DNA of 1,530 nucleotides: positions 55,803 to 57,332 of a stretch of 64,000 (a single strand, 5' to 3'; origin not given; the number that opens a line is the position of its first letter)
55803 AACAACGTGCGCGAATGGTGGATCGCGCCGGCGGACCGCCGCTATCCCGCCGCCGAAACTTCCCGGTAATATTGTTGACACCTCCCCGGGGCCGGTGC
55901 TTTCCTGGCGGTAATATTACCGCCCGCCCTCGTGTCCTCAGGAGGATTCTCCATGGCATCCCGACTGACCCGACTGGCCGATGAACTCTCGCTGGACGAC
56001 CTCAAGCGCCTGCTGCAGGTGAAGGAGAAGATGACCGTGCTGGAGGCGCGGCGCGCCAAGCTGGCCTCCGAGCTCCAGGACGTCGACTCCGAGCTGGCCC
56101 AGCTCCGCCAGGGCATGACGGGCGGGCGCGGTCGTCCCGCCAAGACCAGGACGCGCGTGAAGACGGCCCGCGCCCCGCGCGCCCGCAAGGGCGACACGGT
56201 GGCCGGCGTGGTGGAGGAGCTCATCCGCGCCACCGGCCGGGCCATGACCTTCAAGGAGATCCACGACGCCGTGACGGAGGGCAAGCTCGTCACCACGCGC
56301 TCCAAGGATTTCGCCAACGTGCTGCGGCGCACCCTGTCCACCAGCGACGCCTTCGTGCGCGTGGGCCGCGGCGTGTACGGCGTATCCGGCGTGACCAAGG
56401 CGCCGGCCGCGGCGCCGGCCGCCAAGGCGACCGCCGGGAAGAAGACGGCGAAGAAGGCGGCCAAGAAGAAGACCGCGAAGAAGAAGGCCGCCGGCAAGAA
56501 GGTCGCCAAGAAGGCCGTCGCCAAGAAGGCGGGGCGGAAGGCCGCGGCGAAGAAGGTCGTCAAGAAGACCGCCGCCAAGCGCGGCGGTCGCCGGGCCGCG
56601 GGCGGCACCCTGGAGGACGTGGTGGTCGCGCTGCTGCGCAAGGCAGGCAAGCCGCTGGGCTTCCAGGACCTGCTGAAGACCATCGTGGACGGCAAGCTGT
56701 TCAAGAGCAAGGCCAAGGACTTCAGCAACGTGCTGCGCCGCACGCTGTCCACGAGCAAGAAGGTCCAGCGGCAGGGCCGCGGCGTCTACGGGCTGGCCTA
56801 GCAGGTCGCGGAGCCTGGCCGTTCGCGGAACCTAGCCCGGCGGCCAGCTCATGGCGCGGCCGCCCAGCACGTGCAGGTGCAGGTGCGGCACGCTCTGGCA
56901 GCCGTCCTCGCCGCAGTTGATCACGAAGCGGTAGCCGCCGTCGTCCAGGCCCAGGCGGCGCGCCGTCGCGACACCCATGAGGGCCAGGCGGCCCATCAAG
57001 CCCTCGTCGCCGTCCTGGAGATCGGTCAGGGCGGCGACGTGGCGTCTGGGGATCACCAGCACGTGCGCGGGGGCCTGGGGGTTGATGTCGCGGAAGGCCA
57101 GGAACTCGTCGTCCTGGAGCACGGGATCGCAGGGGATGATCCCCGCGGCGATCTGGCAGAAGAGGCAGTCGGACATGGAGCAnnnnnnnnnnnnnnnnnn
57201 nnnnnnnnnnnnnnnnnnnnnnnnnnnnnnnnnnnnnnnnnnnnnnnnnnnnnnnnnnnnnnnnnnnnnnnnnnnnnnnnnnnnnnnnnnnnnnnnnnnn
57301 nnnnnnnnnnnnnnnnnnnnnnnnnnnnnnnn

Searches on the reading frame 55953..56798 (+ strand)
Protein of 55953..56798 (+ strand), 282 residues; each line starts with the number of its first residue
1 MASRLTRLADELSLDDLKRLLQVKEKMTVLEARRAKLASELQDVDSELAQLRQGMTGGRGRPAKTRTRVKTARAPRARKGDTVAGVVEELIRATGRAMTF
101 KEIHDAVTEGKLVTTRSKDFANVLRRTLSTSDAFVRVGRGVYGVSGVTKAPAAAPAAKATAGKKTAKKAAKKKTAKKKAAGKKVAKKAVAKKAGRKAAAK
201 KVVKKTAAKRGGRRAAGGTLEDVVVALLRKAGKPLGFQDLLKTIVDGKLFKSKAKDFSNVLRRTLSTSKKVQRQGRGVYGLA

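Call 10: search_protein_families(library=pfam, proteins=[window:55953-56798:+], max_evalue=0.01)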
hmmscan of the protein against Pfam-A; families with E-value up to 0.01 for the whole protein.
window:55953-56798:+ (282 aa): 4 families
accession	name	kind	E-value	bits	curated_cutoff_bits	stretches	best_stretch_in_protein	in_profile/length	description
PF05066.19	HARE-HTH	-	1e-11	45.5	25.9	2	82-145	2-69/71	HB1, ASXL, restriction endonuclease HTH domain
PF21128.4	MCM4_WHD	-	9e-07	29.3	24.4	0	83-140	14-68/75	MCM4, winged helix domain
PF25318.1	WH_GDS1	-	0.001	19.5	27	0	80-125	8-53/95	GDS1 winged helix domain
PF00250.24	Forkhead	-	0.0018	18.8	27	0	90-139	15-66/88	Forkhead domain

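Call 12: find_homologous_proteins(query=window:55953-56798:+)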
Query window:55953-56798:+ (282 aa): 305 proteins with E <= 0.001 among 8000 candidates; the best 120 are listed.
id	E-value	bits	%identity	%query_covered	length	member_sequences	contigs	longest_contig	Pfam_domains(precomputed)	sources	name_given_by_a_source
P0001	1.8e-160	550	100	100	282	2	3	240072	PF21128.6,PF05066.20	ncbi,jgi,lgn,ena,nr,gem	ncbi:MAG TPA: hypothetical protein P5571_03605 [Candidatus Krumholzibacteria bacterium]|nr:hypotheti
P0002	1.2e-133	462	89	52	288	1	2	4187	PF21128.6,PF05066.20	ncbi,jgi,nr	ncbi:hypothetical protein KDK88_10600 [bacterium]|nr:hypothetical protein [bacterium]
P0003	9.2e-101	355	69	100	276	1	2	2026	PF21128.6,PF05066.20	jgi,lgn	-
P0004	3.4e-95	336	64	100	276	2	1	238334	PF05066.20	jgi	-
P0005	3.5e-76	274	55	100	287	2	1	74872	PF21128.6,PF05066.20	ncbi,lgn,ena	-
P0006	5.4e-66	241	53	100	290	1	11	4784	PF05066.20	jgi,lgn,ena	-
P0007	1.7e-65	239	53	100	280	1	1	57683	PF21128.6,PF05066.20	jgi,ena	-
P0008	1.1e-64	236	55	55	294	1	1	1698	PF05066.20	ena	-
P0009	4.1e-62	228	49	100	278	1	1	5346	PF23159.2,PF05066.20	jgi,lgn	jgi:DNA-binding transcriptional MerR regulator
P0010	3.9e-58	215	55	55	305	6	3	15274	PF05066.20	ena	-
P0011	5.9e-51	192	43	51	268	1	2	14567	PF23159.2,PF05066.20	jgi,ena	jgi:hypothetical protein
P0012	5.3e-46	175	38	52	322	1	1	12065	PF07382.17,PF05066.20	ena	-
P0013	2.3e-30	124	61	24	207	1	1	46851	-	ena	-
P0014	7.0e-30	123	55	32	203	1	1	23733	-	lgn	-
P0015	1.0e-29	122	35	51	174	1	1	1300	-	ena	-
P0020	1.3e-28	118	52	31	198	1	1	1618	PF05066.20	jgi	jgi:hypothetical protein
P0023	3.7e-28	117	59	31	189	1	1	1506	PF05066.20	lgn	-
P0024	4.3e-28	117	64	28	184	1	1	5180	PF05066.20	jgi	jgi:cell division septum initiation protein DivIVA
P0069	1.8e-25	108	56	25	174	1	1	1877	PF05066.20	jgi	jgi:hypothetical protein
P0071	2.1e-25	108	41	49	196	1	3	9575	PF05066.20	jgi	jgi:hypothetical protein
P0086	8.9e-25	106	49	24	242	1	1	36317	PF05066.20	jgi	-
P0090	1.1e-24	106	67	22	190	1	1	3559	PF23159.2,PF05066.20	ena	-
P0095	1.6e-24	105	57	22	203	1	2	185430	PF05066.20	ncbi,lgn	-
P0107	4.7e-24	104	44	49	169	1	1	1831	PF05066.20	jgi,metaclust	metaclust:\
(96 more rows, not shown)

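Call 13: find_encoding_contigs(protein=P0002, flank=3000, max_places=2)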
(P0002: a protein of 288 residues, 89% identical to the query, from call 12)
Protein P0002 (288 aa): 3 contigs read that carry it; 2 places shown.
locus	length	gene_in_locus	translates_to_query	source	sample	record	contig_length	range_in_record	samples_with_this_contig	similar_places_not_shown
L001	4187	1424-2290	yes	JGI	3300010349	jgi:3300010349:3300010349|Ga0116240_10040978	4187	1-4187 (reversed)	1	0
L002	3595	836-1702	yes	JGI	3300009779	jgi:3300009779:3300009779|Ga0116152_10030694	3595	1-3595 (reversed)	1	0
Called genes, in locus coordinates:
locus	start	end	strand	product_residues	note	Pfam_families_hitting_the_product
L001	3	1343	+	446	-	?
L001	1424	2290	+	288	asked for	PF05066:HARE-HTH (faint), PF21128:WHD_MCM4 (faint)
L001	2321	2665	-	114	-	PF11969:DcpS_C, PF01230:HIT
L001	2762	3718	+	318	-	PF00294:PfkB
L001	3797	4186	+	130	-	?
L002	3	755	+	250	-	?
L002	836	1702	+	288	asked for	PF05066:HARE-HTH (faint), PF21128:WHD_MCM4 (faint)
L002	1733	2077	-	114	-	PF11969:DcpS_C, PF01230:HIT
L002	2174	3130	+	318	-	PF00294:PfkB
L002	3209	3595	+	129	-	?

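Call 14: find_encoding_contigs(protein=P0003, flank=3000, max_places=2)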
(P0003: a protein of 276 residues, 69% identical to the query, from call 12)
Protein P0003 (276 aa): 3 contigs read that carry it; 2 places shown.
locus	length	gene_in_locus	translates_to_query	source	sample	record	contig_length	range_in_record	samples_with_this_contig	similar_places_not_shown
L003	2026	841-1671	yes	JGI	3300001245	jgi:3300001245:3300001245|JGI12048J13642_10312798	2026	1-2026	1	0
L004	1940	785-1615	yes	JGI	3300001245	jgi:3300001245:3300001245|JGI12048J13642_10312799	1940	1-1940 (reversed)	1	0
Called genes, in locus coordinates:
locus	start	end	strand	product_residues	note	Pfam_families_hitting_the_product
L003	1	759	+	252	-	?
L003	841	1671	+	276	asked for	PF05066:HARE-HTH (faint), PF21128:WHD_MCM4 (faint)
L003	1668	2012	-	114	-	PF11969:DcpS_C, PF01230:HIT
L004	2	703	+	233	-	?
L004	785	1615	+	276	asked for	PF05066:HARE-HTH (faint), PF21128:WHD_MCM4 (faint)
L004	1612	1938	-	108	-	?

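Call 15: find_encoding_contigs(protein=P0004, flank=3000, max_places=2)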
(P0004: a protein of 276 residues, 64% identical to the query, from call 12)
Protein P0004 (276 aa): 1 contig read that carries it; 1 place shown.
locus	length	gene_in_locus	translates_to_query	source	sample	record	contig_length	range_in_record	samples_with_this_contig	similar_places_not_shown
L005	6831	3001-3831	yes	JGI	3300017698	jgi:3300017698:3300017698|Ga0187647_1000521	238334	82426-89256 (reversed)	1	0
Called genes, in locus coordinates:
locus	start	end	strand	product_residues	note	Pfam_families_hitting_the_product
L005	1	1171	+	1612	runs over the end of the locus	PF01364:Peptidase_C25, PF01839:FG-GAP (faint), PF13517:FG-GAP_3 (weak), PF13860:FlgD_ig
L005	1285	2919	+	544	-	PF00496:SBP_bac_5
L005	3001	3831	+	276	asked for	PF05066:HARE-HTH (faint)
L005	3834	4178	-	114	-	PF11969:DcpS_C, PF01230:HIT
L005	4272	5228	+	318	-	PF00294:PfkB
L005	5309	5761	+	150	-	PF00011:HSP20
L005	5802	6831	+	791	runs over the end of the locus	PF02190:LON_substr_bdg, PF00004:AAA, PF07728:AAA_5 (weak), PF22667:Lon_lid, PF05362:Lon_C, PF13541:ChlI (weak)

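Call 16: find_encoding_contigs(protein=P0005, flank=3000, max_places=2)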
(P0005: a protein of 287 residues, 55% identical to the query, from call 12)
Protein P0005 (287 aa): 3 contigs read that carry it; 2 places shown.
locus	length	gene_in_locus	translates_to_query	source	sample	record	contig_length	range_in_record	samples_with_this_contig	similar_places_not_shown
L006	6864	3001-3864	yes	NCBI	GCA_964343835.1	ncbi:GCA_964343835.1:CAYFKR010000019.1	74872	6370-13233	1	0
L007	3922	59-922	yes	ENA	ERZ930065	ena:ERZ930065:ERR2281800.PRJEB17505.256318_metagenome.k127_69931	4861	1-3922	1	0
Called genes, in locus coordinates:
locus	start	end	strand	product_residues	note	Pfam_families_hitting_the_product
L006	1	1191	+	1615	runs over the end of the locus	PF01364:Peptidase_C25, PF01839:FG-GAP (faint), PF13517:FG-GAP_3 (weak), PF13860:FlgD_ig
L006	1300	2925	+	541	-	PF00496:SBP_bac_5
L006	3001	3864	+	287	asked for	PF05066:HARE-HTH (faint), PF21128:WHD_MCM4 (faint)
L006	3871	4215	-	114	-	PF11969:DcpS_C, PF01230:HIT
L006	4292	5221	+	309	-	PF00294:PfkB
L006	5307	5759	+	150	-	PF00011:HSP20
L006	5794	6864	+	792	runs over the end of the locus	PF02190:LON_substr_bdg, PF00004:AAA, PF07728:AAA_5 (weak), PF22667:Lon_lid, PF05362:Lon_C, PF13541:ChlI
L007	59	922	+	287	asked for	PF05066:HARE-HTH (faint), PF21128:WHD_MCM4 (faint)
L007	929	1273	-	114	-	PF11969:DcpS_C, PF01230:HIT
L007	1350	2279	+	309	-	PF00294:PfkB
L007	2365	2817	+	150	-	PF00011:HSP20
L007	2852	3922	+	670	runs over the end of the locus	?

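Call 19: find_encoding_contigs(protein=P0007, flank=3000, max_places=1)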
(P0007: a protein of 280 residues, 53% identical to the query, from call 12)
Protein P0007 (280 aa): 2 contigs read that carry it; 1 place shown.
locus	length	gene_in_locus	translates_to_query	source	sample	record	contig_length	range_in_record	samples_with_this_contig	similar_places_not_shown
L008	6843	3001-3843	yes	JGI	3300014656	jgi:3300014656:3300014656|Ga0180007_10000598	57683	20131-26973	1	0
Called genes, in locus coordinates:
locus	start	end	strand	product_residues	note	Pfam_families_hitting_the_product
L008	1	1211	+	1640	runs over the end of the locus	PF01364:Peptidase_C25, PF01839:FG-GAP (faint), PF13517:FG-GAP_3, PF13860:FlgD_ig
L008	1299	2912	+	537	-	PF00496:SBP_bac_5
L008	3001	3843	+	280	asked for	PF05066:HARE-HTH (weak), PF21128:WHD_MCM4 (faint)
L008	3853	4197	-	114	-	PF11969:DcpS_C, PF01230:HIT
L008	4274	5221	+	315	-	PF00294:PfkB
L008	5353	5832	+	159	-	PF00011:HSP20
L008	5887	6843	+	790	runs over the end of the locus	PF02190:LON_substr_bdg, PF00004:AAA, PF07728:AAA_5 (weak), PF22667:Lon_lid, PF05362:Lon_C, PF13541:ChlI (weak)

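Call 20: find_encoding_contigs(protein=P0006, flank=3000, max_places=1)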
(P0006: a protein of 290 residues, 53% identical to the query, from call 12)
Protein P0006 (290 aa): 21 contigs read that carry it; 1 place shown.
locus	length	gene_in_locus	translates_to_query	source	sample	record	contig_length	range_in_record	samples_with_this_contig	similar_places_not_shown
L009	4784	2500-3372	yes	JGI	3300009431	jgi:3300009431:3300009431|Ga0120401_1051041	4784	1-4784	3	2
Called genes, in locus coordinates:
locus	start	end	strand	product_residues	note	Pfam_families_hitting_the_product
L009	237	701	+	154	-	PF13860:FlgD_ig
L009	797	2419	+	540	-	PF00496:SBP_bac_5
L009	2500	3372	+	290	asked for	PF05066:HARE-HTH (faint)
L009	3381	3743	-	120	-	PF11969:DcpS_C, PF01230:HIT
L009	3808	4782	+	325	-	?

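Call 21: find_encoding_contigs(protein=P0010, flank=3000, max_places=1)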
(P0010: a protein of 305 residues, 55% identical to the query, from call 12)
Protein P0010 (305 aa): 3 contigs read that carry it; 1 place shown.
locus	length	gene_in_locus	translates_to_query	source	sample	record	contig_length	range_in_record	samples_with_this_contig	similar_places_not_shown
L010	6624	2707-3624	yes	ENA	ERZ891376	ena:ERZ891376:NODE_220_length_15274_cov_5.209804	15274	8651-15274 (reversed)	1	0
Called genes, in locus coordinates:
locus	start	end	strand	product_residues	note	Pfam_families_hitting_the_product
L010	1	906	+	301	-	?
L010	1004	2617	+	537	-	PF00496:SBP_bac_5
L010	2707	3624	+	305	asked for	PF05066:HARE-HTH (faint)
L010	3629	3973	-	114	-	PF11969:DcpS_C, PF01230:HIT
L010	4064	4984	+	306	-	PF00294:PfkB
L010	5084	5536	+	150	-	PF00011:HSP20, PF17886:ArsA_HSP20 (faint)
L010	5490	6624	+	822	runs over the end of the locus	PF02190:LON_substr_bdg, PF00004:AAA, PF07728:AAA_5 (weak), PF22667:Lon_lid, PF05362:Lon_C, PF13541:ChlI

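Call 25: find_related_loci(query=A2, collection=genome_contigs, flank=2500)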
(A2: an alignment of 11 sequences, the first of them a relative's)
Query A2 (282 aa) in genome_contigs; peptide patterns used: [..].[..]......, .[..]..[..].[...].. (x = any residue, [..] = any of these).
63 stretches matched a pattern; 34 encode a relative of the query (tblastn E <= 1e-3); 34 distinct loci.
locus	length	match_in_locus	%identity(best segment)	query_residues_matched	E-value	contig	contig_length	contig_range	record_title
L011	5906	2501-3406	55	1-282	1e-72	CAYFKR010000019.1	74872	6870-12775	MAG TPA_asm: uncultured Fibrobacteraceae bacterium isolate ERP019367_co1_103 genome assembly, contig: NODE_430_length_74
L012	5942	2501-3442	54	1-155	1e-39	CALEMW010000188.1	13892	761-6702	MAG TPA_asm: uncultured bacterium isolate ERR2206774_bin.11_CONCOCT_v1.1_MAG genome assembly, contig: ERZ889078.2262, wh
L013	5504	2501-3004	42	1-281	4e-29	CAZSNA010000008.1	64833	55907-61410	MAG TPA_asm: uncultured Fibrobacteraceae bacterium isolate SRP167671_co2_134 genome assembly, contig: NODE_543_length_64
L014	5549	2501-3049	44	8-281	2e-29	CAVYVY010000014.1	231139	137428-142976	MAG: uncultured bacterium isolate MFD01299.bin.2.49 genome assembly, contig: contig_14174, whole genome shotgun sequence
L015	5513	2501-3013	45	8-281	3e-28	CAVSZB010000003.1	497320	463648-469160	MAG: uncultured bacterium isolate MFD04716.bin.1.312 genome assembly, contig: contig_25839, whole genome shotgun sequenc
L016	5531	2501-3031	43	1-282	5e-28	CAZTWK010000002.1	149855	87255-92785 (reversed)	MAG TPA_asm: uncultured Fibrobacteraceae bacterium isolate binchicken_co97_231 genome assembly, contig: NODE_201_length_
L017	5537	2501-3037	37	10-282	2e-26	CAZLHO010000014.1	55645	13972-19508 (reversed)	MAG TPA_asm: uncultured Fibrobacteraceae bacterium isolate binchicken_co42_141 genome assembly, contig: NODE_398_length_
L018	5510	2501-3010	39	1-282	7e-25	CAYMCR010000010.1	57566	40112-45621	MAG TPA_asm: uncultured Fibrobacteraceae bacterium isolate binchicken_co65_219 genome assembly, contig: NODE_2078_length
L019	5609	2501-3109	56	11-282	6e-24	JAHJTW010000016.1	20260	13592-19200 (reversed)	MAG: bacterium isolate OS_PC_MetaG.mb.70 OS_PC_MetaG.mb.70_k141_36356, whole genome shotgun sequence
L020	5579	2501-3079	38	1-280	6e-24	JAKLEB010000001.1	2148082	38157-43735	MAG: Candidatus Krumholzibacteriota bacterium isolate RA.bin123 RA.bin123_1, whole genome shotgun sequence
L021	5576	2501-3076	57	11-282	2e-23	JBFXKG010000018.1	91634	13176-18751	MAG: Candidatus Krumholzibacteriia bacterium isolate CA_2019_TPIn_7 NODE_866_length_91634_cov_6.897964_TPIn, whole genom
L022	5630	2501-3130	66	1-282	2e-23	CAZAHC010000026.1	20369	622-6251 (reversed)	MAG TPA_asm: uncultured Fibrobacteraceae bacterium isolate binchicken_co65_483 genome assembly, contig: NODE_10816_lengt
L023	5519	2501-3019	39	7-282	3e-23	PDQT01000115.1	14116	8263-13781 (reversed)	MAG: bacterium DOLZORAL124_64_63 isolate DOLZORAL124_64_63 DolZOral124_scaffold_16872_curated, whole genome shotgun sequ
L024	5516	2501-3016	49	8-279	2e-22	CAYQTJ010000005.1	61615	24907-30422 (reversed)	MAG TPA_asm: uncultured Fibrobacteraceae bacterium isolate SRP220891_co4_181 genome assembly, contig: NODE_692_length_61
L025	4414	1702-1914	68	74-281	2e-22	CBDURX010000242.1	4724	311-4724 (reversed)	MAG TPA_asm: uncultured bacterium isolate SRR22302364_binner13_Refined_49 genome assembly, contig: ERZ25073603.16192, wh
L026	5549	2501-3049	54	8-282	6e-22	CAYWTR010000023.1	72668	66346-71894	MAG TPA_asm: uncultured Fibrobacteraceae bacterium isolate binchicken_co277_105 genome assembly, contig: NODE_738_length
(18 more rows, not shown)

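Call 36: search_solved_structures(query=A2, max_evalue=1)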
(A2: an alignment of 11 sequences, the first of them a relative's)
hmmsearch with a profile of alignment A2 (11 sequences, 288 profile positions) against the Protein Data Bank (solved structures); distinct sequences matched with E-value up to 1: 8.
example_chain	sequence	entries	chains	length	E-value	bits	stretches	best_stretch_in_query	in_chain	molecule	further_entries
9s4q_25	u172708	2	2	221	0.12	14.9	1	18-92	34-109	Kinetochore protein SPC25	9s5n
9tls_A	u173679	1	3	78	0.14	14.7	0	26-73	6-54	Sc-apCC-2-KLHL20-3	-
9tlt_A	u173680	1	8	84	0.18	14.4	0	2-46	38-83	Sc-apCC-2-KLHL20-4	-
8i3e_C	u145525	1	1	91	0.24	14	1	18-72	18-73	MKIAA0559 protein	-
7d69_A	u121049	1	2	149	0.34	13.5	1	179-221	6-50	Histone H3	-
5k9l_A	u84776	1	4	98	0.59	12.7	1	24-72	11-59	Beclin-2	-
9tlw_A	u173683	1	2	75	0.76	12.3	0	28-78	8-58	Sc-apCC-2-MCL-1-4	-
6u3e_A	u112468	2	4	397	0.78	12.3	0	10-65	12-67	Cytohesin-3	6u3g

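Call 37: search_protein_families(library=ncbifam, proteins=[window:55953-56798:+], max_evalue=0.1)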
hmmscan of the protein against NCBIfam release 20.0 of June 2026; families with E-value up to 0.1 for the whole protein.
window:55953-56798:+ (282 aa): 7 families
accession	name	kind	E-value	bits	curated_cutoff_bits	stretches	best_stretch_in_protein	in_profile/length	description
NF011492.0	PRK14900.1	equivalog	4.7e-10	38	1783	1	16-216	872-1038/1044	valine--tRNA ligase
TIGR04567.1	RNAP_delt_lowGC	equivalog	0.0012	19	42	0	222-253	7-38/83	DNA-directed RNA polymerase subunit delta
NF038053.1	hist_H1_lk_Burk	equivalog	0.012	15.8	80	1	149-211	70-138/195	histone H1-like DNA-binding protein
NF011313.0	PRK14724.1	equivalog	0.012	13.4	1088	1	150-212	855-916/988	DNA topoisomerase III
NF052660.1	PopZ_fam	subfamily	0.029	15.6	125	0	160-229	72-139/167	PopZ family protein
NF045622.1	Npun_F5560_fam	hypoth_equivalog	0.06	13.4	125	0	18-52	111-145/156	Npun_F5560 family protein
NF040738.1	nickel_Mua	equivalog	0.098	12.7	75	1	17-92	7-85/185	nickel-binding protein Mua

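Call 42: find_related_loci(query=A2, collection=metagenome_contigs, flank=2000)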
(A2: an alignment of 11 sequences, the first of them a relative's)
Query A2 (282 aa) in metagenome_contigs; peptide patterns used: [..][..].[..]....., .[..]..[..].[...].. (x = any residue, [..] = any of these).
193 stretches matched a pattern; 40 encode a relative of the query (tblastn E <= 1e-3); 40 distinct loci.
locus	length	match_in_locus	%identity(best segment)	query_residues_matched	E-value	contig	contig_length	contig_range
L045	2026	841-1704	69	1-282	4e-102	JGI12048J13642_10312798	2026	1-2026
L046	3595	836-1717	89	1-151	3e-81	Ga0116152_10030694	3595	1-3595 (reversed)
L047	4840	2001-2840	53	1-282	3e-62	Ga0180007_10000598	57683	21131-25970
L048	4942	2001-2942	54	1-155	8e-40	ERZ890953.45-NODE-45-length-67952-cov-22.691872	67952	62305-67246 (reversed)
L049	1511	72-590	45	8-281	5e-31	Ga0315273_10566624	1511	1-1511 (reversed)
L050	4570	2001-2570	39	1-282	6e-29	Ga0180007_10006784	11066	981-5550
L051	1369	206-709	45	8-281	6e-29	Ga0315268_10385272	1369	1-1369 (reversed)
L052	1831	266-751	44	8-282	5e-27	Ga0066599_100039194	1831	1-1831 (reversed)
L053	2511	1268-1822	44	1-282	1e-25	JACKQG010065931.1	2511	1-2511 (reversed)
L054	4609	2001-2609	56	11-282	4e-24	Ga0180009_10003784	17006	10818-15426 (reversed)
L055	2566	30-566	40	11-281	1e-23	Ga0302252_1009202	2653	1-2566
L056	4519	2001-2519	39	7-282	2e-23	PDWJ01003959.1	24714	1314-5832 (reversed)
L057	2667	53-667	54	1-282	2e-23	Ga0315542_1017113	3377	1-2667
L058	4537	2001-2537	41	1-281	1e-22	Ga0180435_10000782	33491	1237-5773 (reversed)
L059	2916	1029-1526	37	10-282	2e-22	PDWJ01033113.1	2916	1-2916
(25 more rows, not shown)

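Call 49: search_protein_families(library=pfam, proteins=[L026:656-2353:+, L026:641-2395:-], max_evalue=0.001)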
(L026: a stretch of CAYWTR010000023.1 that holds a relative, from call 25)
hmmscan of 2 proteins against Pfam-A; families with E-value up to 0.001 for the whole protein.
L026:656-2353:+ (566 aa): 1 family
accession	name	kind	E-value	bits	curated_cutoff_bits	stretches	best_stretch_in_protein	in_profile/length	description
PF13627.12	LptM_cons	-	0.00059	20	27.3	1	52-70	1-19/23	LPS-assembly lipoprotein LptM, conserved region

L026:641-2395:- (584 aa): 0 families

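Call 54: predict_structure(alignment_id=A2)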
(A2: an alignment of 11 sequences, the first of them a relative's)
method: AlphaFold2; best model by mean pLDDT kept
length: 282 residues; sequences in the alignment: 11
mean_pLDDT: 70.6   pTM: 0.29
mean pLDDT of the five models: 70.6, 69.3, 68.4, 68.2, 66.0
residues with pLDDT >= 90: 84; 70-90: 88; 50-70: 23; < 50: 87
segments of 3 or more residues with pLDDT < 50: 58-78, 152-217
pLDDT, mean of each block of 10 residues (from residue 1): 60 79 92 92 90 63 39 46 84 87 88 78 90 85 77 41 35 35 37 37 35 54 92 93 90 89 92 92 89
secondary structure, 60 per line:
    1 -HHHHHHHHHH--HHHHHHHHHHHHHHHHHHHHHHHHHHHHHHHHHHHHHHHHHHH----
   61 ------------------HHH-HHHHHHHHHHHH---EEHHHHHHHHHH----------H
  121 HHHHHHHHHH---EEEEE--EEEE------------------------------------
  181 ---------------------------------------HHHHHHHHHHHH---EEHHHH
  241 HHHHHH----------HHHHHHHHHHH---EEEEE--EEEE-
elements in order: H2-11 H14-56 H83-94 H100-109 H120-130 E134-138 E141-144 H220-231 H237-246 H257-267 E271-275 E278-281

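Call 56: fold_search(model_id=the predicted structure, library=pdb)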
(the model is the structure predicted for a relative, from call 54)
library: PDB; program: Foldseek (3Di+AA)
matches with E <= 10: 347; with E <= 0.001: 0
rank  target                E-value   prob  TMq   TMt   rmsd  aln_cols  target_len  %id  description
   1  6lbi_L                2.2e-02  1.00  0.20  0.65   4.4        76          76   28  Crystal Structure of FOXO1-DBD homodimer bound to a palindromic DNA sequence (released 2021-02-10)
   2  8x6g_E                4.2e-02  1.00  0.19  0.59   3.0        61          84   18  Cryo-EM structure of Staphylococcus aureus sigB-dependent RNAP-promoter open complex (released 2024-06-05)
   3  7yze_A                6.9e-02  0.94  0.18  0.50  14.4        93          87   14  Crystal structure of the human FoxA2 bound to the TGTTTACT site (forkhead motif GTAAACA) (released 2022-11-16)
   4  9j89_A                7.9e-02  1.00  0.18  0.67   2.8        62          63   19  zbp1 nucleic acid complex (released 2025-06-25)
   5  5dui_A                8.9e-02  1.00  0.19  0.59   4.1        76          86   17  Identification of a new FoxO1 binding site that precludes CREB binding at the glucose-6-phosphatase catalytic subunit  (released 2016-09-21)
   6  8sro_A                8.9e-02  0.99  0.19  0.55   3.4        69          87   28  FoxP3 tetramer on TTTG repeats (released 2023-10-18)
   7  5x07_C                8.9e-02  0.99  0.18  0.54   2.8        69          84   16  Crystal structure of FOXA2 DNA binding domain bound to a full consensus DNA site (released 2017-08-16)
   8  2a3s_MODEL_1_A        1.1e-01  0.98  0.19  0.49   3.4        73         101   22  Solution structure and Dynamics of DNA-Binding Domain of Myocyte Nuclear Factor (released 2006-06-13)
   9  8bzm_I                1.1e-01  0.96  0.18  0.47   4.4        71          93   21  FOXK1-ELF1-heterodimer bound to DNA (released 2023-12-27)
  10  5dui_B                1.2e-01  0.99  0.19  0.60   3.9        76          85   17  Identification of a new FoxO1 binding site that precludes CREB binding at the glucose-6-phosphatase catalytic subunit  (released 2016-09-21)
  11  9j89_D                1.2e-01  0.99  0.17  0.63   3.0        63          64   19  zbp1 nucleic acid complex (released 2025-06-25)
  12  6el8_D                1.2e-01  0.99  0.19  0.52   3.0        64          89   19  Crystal structure of the Forkhead domain of human FOXN1 in complex with DNA (released 2017-11-15)
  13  7yz7_A                1.2e-01  0.91  0.18  0.36   3.9        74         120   23  Crystal structure of the zebrafish FoxH1 bound to the TGTGGATT site (released 2022-11-16)
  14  5ocn_E                1.4e-01  0.99  0.19  0.56   2.9        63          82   17  Crystal structure of the forkhead domain of human FOXN1 (released 2017-08-02)
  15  6lbi_H                1.4e-01  0.98  0.20  0.65   4.0        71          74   22  Crystal Structure of FOXO1-DBD homodimer bound to a palindromic DNA sequence (released 2021-02-10)
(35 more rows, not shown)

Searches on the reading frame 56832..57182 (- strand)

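Call 37: search_protein_families(library=ncbifam, proteins=[window:56832-57182:-], max_evalue=0.1)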
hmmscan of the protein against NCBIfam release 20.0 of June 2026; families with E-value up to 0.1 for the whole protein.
window:56832-57182:- (116 aa): 3 families
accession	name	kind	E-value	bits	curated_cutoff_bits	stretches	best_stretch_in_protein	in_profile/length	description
NF007965.0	PRK10687.1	equivalog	4.6e-25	88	206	1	5-111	4-110/119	purine nucleoside phosphoramidase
NF045834.1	M_plasma_HinT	exception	9.3e-14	52.1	130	1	7-106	1-99/102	histidine triad protein HinT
NF052622.1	ATPAdlTfActino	equivalog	0.00026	20.5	290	1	29-106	63-140/176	ATP adenylyltransferase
